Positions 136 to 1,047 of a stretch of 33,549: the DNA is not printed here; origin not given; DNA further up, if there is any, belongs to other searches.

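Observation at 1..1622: AT-rich cargo genes each ending exactly at a hok-unit terminator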

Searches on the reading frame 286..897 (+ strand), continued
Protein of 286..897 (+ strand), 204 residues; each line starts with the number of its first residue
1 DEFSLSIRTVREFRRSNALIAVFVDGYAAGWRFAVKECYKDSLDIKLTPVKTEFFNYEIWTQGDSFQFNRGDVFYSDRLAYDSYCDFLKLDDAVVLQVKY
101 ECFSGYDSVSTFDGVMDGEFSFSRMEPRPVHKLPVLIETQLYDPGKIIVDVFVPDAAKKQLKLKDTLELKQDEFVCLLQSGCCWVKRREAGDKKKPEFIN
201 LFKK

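Call 102: find_related_loci(query=A3, collection=genome_contigs, flank=4000)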
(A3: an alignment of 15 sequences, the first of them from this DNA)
Query A3 (204 aa) in genome_contigs; peptide patterns used: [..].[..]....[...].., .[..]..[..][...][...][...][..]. (x = any residue, [..] = any of these).
32 stretches matched a pattern; 4 encode a relative of the query (tblastn E <= 1e-3); 4 distinct loci.
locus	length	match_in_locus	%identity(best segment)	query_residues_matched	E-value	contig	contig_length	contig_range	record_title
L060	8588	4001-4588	49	6-204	2e-63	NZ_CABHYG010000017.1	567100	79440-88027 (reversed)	Yersinia proxima strain IP37424, whole genome shotgun sequence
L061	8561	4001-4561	47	4-188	2e-59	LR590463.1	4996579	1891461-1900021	Serratia rubidaea strain NCTC12971 genome assembly, chromosome: 1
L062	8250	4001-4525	33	1-186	6e-30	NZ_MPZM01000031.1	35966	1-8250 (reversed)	Oceanisphaera arctica strain V1-41 contig00031, whole genome shotgun sequence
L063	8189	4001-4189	44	14-75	5e-11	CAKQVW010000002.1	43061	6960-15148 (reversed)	MAG: uncultured Bdellovibrionaceae bacterium isolate REFINED_METABAT215_TOP10_CONTIGS_1500_ASSEMBLY_K77_MERGED__Nepal_Mo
